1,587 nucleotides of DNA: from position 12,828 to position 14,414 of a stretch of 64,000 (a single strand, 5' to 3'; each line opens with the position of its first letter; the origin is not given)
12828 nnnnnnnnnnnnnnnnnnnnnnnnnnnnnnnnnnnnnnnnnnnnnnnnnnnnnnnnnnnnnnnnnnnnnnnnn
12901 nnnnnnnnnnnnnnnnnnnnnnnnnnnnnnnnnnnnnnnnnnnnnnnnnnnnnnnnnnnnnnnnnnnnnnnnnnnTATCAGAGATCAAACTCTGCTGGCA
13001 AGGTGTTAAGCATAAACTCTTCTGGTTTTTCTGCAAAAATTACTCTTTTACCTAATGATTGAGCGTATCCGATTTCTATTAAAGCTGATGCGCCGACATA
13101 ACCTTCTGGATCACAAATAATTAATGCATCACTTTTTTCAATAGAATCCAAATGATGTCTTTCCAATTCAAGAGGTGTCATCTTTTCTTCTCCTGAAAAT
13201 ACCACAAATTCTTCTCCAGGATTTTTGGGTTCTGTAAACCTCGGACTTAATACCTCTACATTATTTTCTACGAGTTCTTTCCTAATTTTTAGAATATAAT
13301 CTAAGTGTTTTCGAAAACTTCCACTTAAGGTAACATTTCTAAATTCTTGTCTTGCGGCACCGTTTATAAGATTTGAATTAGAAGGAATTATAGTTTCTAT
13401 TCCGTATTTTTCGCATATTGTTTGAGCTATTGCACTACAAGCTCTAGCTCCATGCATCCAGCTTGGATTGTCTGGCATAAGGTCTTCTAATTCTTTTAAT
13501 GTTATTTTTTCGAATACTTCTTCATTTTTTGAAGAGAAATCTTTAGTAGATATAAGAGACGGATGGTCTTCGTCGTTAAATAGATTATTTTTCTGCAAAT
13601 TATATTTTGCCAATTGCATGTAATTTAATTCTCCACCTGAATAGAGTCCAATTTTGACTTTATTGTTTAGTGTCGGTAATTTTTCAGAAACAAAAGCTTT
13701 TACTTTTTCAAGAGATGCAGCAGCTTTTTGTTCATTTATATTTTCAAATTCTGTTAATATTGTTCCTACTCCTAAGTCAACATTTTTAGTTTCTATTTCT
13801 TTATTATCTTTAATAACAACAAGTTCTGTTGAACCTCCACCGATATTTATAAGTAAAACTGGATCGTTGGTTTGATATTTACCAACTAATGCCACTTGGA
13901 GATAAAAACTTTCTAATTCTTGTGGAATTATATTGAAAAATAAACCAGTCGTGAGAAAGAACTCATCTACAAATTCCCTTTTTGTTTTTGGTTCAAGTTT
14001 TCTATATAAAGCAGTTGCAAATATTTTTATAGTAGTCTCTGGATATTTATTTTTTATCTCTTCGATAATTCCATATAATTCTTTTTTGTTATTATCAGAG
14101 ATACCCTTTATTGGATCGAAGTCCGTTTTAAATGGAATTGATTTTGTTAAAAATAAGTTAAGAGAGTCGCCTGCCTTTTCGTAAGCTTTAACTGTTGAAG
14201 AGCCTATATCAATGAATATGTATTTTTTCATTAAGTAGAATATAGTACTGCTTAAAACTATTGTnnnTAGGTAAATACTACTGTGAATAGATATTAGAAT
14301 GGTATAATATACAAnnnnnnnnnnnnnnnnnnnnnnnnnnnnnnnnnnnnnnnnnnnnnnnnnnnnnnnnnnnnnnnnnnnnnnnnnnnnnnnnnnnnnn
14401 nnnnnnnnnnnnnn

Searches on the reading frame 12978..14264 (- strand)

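Call 107: search_protein_families(library=pfam, proteins=[window:12978-14264:-], max_evalue=0.0001)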
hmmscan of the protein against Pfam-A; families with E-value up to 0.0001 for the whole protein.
window:12978-14264:- (428 aa): 1 family
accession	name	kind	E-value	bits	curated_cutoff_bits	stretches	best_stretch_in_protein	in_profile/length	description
PF02541.22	Ppx-GppA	-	3.2e-16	60.1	27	1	69-254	49-229/285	Ppx/GppA phosphatase family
